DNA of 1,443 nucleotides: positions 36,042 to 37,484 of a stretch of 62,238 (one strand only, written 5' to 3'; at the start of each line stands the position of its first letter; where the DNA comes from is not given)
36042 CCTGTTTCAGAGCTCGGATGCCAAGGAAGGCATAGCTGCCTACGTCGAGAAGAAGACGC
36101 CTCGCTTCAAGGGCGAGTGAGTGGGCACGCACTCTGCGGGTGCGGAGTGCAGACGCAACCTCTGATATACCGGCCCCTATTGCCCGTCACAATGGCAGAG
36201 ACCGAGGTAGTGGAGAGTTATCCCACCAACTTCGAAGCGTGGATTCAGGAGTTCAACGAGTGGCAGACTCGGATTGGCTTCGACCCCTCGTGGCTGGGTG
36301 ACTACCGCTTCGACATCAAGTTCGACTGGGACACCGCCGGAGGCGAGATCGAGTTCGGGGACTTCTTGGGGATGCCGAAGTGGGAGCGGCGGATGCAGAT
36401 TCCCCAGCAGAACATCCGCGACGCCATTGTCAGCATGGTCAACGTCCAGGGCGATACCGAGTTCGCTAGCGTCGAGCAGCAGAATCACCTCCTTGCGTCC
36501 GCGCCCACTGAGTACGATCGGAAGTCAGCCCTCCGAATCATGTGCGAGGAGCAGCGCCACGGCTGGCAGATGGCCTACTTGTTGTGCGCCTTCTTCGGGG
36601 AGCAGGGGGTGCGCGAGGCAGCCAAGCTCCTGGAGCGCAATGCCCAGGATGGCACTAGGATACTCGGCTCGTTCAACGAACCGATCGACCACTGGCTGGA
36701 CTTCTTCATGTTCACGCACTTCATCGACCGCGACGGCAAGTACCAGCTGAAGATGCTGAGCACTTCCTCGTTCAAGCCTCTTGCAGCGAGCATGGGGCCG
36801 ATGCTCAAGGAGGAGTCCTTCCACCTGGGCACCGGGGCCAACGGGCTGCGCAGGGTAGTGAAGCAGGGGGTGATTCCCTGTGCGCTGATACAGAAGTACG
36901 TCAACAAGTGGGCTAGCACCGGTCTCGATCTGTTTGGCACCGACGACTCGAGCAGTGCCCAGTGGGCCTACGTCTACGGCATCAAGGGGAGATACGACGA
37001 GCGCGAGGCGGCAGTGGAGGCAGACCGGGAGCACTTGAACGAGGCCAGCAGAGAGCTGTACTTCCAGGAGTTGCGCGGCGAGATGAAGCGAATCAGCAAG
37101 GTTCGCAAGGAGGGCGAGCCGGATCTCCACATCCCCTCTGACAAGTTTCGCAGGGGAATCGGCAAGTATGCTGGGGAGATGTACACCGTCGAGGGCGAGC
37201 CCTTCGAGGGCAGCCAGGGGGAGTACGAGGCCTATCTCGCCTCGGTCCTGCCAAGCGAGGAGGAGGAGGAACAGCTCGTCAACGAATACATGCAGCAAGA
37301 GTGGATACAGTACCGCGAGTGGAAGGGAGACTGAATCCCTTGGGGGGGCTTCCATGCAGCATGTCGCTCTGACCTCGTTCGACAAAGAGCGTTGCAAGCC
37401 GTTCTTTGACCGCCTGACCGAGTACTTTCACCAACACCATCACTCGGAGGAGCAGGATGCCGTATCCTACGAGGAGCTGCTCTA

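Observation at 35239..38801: BoxB-like di-iron acyl-CoA oxygenase in a beta-oxidation-type cassette, with no BoxA or BoxC partners, in an archaeon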

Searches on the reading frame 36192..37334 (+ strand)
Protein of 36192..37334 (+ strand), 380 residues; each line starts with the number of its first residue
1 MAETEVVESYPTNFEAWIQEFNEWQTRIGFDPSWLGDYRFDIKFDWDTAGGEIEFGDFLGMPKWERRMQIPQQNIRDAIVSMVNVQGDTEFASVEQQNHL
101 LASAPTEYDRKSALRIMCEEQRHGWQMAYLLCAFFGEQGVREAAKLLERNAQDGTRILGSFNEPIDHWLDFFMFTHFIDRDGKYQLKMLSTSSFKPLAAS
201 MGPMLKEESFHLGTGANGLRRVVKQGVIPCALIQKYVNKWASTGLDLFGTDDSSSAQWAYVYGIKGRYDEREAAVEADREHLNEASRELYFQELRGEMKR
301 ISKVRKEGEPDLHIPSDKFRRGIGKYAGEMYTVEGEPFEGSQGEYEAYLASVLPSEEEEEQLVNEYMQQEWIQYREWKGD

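Call 4: search_protein_families(library=pfam, proteins=[window:36192-37334:+], max_evalue=0.01)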
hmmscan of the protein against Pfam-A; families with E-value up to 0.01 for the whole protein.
window:36192-37334:+ (380 aa): 1 family
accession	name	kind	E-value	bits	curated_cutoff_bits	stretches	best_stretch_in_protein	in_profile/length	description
PF05138.18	PaaA_PaaC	-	1.6e-12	47.6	28.5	1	72-259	11-197/263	Phenylacetic acid catabolic protein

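Call 5: search_protein_families(library=ncbifam, proteins=[window:36192-37334:+], max_evalue=0.01)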
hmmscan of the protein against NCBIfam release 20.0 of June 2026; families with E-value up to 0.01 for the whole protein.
window:36192-37334:+ (380 aa): 2 families
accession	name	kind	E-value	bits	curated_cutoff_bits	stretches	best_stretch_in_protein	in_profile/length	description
TIGR03225.1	benzo_boxB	equivalog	5.9e-64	216.6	499.1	3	30-225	63-256/471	benzoyl-CoA 2,3-epoxidase subunit BoxB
TIGR02156.2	PA_CoA_Oxy1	equivalog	5.9e-10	38.7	280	1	73-265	19-208/289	1,2-phenylacetyl-CoA epoxidase subunit PaaA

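Call 6: search_solved_structures(query=window:36192-37334:+, max_evalue=0.01, show_alignments=2)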
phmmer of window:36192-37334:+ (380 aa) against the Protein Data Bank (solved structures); distinct sequences matched with E-value up to 0.01: 5.
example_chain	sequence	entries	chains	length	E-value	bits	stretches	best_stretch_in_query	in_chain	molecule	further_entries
3per_A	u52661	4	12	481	2.6e-47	165.1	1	35-273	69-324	Benzoyl-CoA oxygenase component B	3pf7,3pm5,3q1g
4mud_A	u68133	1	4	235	7.4e-21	78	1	60-224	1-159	Ring oxydation complex/ phenylacetic acid degradation related protein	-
4ii4_A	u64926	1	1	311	5.6e-06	29.1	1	76-258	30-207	1,2-phenylacetyl-CoA epoxidase, subunit A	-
4iit_A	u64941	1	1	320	1e-05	28.2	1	76-259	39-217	Phenylacetate-CoA oxygenase subunit PaaA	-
3pvr_A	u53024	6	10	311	1.6e-05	27.6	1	76-258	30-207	Phenylacetic acid degradation protein paaA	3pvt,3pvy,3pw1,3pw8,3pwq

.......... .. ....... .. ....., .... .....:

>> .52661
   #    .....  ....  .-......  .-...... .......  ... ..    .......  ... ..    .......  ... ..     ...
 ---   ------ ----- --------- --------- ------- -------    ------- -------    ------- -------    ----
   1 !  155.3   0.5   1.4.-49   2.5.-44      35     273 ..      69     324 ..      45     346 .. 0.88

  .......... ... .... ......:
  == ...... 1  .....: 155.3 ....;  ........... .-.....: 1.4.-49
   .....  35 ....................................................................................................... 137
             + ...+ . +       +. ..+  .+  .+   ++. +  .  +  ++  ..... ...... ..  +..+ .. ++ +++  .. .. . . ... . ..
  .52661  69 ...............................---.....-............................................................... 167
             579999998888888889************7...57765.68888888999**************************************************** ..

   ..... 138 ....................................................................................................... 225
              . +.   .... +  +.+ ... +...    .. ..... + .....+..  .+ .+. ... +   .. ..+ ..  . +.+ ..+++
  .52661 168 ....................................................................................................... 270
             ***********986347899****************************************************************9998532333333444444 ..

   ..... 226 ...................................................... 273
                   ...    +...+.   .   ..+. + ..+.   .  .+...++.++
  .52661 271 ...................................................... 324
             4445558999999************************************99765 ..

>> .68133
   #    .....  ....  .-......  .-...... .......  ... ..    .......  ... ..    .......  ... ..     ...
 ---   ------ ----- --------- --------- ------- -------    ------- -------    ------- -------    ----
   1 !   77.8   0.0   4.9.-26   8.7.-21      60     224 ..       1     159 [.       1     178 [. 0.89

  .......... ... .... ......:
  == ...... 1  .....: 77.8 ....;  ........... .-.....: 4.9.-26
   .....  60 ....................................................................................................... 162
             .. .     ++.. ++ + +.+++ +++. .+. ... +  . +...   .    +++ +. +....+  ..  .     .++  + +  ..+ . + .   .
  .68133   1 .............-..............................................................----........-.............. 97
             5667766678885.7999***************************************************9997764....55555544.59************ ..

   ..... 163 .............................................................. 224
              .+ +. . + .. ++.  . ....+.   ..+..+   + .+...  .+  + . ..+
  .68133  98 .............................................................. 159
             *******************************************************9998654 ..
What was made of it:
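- Checked: PDB BoxB 3per: E 2.6e-47 (call 6).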

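Call 7: find_homologous_proteins(query=window:36192-37334:+, max_evalue=0.001)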
Query window:36192-37334:+ (380 aa): 7243 proteins with E <= 0.001 among 8000 candidates; the best 120 are listed.
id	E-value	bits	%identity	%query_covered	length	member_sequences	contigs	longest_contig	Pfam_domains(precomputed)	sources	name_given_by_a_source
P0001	4.6e-260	880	100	100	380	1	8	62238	PF05138.19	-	-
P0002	5.9e-260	880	100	100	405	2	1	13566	PF05138.19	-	-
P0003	2.5e-236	802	89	100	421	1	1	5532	PF05138.19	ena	-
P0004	5.8e-236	801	89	100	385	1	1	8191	PF05138.19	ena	-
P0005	6.9e-236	801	89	100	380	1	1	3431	PF05138.19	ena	-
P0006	7.0e-236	801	89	100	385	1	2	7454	PF05138.19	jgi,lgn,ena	-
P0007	7.1e-236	801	89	100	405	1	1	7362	PF05138.19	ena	-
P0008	1.3e-235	800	89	100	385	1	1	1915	PF05138.19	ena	-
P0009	1.3e-235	800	89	100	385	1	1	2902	PF05138.19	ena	-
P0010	1.4e-235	800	89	100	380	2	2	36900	PF05138.19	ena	-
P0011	1.6e-235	800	89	100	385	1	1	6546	PF05138.19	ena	-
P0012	2.1e-235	799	88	100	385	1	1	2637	PF05138.19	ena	-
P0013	4.0e-235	798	88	100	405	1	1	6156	PF05138.19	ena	-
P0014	4.2e-235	798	88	100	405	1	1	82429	PF05138.19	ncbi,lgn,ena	-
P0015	4.2e-235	798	88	100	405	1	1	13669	PF05138.19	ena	-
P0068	2.0e-227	773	85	100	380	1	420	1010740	PF05138.19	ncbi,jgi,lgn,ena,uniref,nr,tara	ncbi:phenylacetate-CoA oxygenase subunit PaaI [Euryarchaeota archaeon]|jgi:benzoyl-CoA 2,3-dioxygena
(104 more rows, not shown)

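Call 13: find_encoding_contigs(protein=P0068, flank=10000, max_places=4)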
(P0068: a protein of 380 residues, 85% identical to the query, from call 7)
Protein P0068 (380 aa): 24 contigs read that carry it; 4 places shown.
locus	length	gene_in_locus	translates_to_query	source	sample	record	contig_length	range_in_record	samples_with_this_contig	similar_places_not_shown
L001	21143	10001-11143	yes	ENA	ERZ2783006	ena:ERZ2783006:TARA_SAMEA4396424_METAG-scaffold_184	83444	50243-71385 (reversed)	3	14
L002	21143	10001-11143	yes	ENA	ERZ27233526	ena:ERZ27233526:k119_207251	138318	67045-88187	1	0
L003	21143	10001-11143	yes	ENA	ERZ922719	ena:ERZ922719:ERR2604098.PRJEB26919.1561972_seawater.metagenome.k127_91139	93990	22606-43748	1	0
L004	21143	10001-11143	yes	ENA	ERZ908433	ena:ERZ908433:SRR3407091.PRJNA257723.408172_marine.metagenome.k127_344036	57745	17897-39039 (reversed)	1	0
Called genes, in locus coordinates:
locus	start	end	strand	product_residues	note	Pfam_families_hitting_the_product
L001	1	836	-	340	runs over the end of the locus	PF01467:CTP_transf_like, PF04019:DUF359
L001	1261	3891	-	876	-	-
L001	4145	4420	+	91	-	PF12976:DUF3860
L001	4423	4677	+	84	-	PF12976:DUF3860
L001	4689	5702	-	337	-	PF00274:Glycolytic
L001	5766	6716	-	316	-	PF03320:FBPase_glpX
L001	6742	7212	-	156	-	PF01967:MoaC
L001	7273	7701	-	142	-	PF02391:MoaE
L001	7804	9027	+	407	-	PF13450:NAD_binding_8 (weak)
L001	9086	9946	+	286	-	PF00378:ECH_1, PF16113:ECH_2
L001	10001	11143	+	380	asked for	PF05138:PaaA_PaaC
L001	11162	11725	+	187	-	-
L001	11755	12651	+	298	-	PF01210:NAD_Gly3P_dh_N (faint), PF02737:3HCDH_N, PF03446:NAD_binding_2 (weak), PF00725:3HCDH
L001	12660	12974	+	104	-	PF03083:MtN3_slv (faint), PF04193:PQ-loop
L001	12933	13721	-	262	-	PF00378:ECH_1, PF16113:ECH_2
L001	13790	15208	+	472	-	PF00171:Aldedh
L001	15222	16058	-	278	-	PF00378:ECH_1, PF16113:ECH_2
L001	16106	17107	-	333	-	-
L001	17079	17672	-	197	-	PF01725:Ham1p_like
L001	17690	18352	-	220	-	PF00069:Pkinase, PF01636:APH (faint), PF06293:Kdo, PF01163:RIO1 (weak)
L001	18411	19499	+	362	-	PF02445:NadA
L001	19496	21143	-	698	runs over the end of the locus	PF14378:PAP2_3, PF01569:PAP2 (weak)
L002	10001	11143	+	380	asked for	PF05138:PaaA_PaaC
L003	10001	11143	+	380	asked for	PF05138:PaaA_PaaC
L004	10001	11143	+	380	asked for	PF05138:PaaA_PaaC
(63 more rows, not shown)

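Call 14: find_encoding_contigs(protein=P0001, flank=10000, max_places=3)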
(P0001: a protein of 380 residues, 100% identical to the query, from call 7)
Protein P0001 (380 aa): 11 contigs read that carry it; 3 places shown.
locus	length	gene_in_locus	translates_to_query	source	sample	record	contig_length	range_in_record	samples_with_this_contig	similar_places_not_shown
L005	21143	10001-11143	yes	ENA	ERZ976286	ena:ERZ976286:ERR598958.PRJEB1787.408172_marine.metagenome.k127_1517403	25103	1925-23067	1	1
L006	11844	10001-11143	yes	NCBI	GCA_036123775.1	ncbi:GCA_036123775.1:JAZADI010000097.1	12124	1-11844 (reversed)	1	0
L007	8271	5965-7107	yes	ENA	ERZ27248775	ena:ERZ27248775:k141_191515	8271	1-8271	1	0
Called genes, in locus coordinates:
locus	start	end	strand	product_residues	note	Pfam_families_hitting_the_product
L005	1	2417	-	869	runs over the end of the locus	-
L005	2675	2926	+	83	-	PF12976:DUF3860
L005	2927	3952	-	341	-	PF00274:Glycolytic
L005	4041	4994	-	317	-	PF03320:FBPase_glpX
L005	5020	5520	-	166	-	PF01967:MoaC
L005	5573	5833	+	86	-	PF00037:Fer4 (faint), PF12797:Fer4_2 (faint), PF12837:Fer4_6 (faint), PF14697:Fer4_21 (weak), PF12838:Fer4_7 (weak)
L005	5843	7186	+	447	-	PF01266:DAO (faint), PF01593:Amino_oxidase (faint), PF13450:NAD_binding_8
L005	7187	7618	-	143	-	PF02391:MoaE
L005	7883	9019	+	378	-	-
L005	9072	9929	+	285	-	PF00378:ECH_1, PF16113:ECH_2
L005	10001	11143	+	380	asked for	PF05138:PaaA_PaaC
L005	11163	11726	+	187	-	-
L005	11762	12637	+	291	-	PF01210:NAD_Gly3P_dh_N (weak), PF02737:3HCDH_N, PF00725:3HCDH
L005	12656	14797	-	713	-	-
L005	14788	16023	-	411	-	PF03283:PAE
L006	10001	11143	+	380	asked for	PF05138:PaaA_PaaC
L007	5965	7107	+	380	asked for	PF05138:PaaA_PaaC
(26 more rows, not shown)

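Call 15: search_protein_representatives(protein=window:36192-37334:+)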
Query: 380 residues. Proteins with E-value up to 0.001 (for the whole library): 899; up to 1e-10: 478; up to 1e-30: 134. The best 150 are listed.
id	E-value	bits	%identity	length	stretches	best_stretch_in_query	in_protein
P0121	5.6e-113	394.5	49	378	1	9-379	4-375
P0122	1.3e-111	390.0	71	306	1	48-280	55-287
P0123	6.7e-101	354.7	53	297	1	12-303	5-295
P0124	4.1e-96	339.0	46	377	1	16-377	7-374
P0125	4.5e-84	299.4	61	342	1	62-276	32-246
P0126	3.3e-83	296.5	46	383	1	53-373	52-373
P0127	6.9e-81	288.9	59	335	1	114-337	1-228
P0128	1.9e-77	277.5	57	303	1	11-227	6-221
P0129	3.8e-77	276.6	53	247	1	134-373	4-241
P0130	7.2e-76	272.3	57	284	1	117-337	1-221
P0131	3.1e-73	263.7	51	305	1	13-248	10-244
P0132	1.1e-72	261.9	44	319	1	13-324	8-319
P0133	2.3e-70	254.2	64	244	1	84-260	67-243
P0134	6.6e-68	246.1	53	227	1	13-229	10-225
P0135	2.7e-66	240.8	69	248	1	52-245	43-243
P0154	1.2e-51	192.7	43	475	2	29-273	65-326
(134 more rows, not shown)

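Call 18: find_encoding_contigs(protein=P0121, flank=8000, max_places=2)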
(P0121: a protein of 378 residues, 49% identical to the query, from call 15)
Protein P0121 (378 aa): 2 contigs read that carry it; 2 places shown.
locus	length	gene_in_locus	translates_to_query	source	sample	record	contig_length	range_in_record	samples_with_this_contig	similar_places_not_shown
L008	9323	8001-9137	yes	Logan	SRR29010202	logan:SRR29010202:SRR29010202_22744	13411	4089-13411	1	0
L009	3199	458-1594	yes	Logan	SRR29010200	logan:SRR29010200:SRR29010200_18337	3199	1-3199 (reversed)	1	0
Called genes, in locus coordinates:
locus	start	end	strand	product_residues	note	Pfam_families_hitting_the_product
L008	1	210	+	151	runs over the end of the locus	PF00011:HSP20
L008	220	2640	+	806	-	PF02190:LON_substr_bdg, PF00004:AAA, PF07728:AAA_5 (weak), PF22667:Lon_lid, PF05362:Lon_C, PF13541:ChlI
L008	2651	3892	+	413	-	PF00072:Response_reg, PF02518:HATPase_c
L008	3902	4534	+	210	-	PF02627:CMD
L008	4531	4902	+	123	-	PF01648:ACPS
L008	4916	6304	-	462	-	PF03448:MgtE_N, PF00571:CBS, PF01769:MgtE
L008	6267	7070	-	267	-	PF00398:RrnaAD, PF13489:Methyltransf_23 (weak), PF08241:Methyltransf_11 (weak), PF08242:Methyltransf_12, PF13649:Methyltransf_25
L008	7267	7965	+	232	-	PF00440:TetR_N, PF17932:TetR_C_24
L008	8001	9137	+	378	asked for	PF05138:PaaA_PaaC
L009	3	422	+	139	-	?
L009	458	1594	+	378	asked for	PF05138:PaaA_PaaC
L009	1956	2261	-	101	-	PF09827:CRISPR_Cas2, PF20803:PaaX_M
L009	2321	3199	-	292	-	?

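Call 19: find_encoding_contigs(protein=P0124, flank=8000, max_places=2)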
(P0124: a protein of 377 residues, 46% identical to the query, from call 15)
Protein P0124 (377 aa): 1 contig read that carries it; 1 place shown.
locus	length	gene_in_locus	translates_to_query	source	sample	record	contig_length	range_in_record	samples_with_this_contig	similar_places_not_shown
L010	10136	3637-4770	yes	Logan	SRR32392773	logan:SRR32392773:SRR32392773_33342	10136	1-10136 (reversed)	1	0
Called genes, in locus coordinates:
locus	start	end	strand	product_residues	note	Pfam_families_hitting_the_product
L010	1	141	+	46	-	?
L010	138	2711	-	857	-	-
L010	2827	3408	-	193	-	PF18306:LDcluster4, PF03641:Lysine_decarbox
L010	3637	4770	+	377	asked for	PF05138:PaaA_PaaC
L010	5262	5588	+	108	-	-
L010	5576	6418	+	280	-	PF04784:DUF547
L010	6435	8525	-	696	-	PF01839:FG-GAP (faint), PF13517:FG-GAP_3 (faint), PF13860:FlgD_ig (faint)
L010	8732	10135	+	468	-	?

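Call 20: find_encoding_contigs(protein=P0126, flank=8000, max_places=2)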
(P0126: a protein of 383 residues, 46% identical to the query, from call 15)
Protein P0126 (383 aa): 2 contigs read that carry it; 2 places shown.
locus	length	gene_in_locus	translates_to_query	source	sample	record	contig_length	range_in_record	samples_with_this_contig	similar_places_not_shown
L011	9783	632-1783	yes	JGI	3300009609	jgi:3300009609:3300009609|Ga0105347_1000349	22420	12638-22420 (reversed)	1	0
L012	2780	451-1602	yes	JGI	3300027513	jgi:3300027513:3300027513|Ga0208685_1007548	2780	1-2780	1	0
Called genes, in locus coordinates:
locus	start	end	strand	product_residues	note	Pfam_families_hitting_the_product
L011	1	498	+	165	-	?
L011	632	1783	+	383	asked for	PF05138:PaaA_PaaC (faint)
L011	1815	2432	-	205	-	PF13489:Methyltransf_23, PF07021:MetW (weak), PF13847:Methyltransf_31 (weak), PF08241:Methyltransf_11 (weak), PF08242:Methyltransf_12, PF13649:Methyltransf_25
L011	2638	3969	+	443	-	PF03448:MgtE_N, PF00571:CBS, PF01769:MgtE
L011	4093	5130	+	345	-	-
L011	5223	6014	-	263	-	PF02585:PIG-L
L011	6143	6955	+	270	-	-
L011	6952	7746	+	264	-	PF00404:Dockerin_1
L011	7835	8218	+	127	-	PF16734:Pilin_GH (weak)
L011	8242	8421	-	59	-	-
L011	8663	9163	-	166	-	PF13474:SnoaL_3, PF14534:DUF4440 (weak), PF12680:SnoaL_2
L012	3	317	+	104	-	?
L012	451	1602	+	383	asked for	PF05138:PaaA_PaaC (faint)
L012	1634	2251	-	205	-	PF13489:Methyltransf_23, PF07021:MetW (weak), PF13847:Methyltransf_31 (weak), PF08241:Methyltransf_11 (weak), PF08242:Methyltransf_12, PF13649:Methyltransf_25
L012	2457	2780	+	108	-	?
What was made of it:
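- More distant bacterial short forms (P0121, P0124, P0126) stand alone, without CoA-pathway genes (calls 18-20). Distant bacterial short forms are singletons (calls 18-20).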
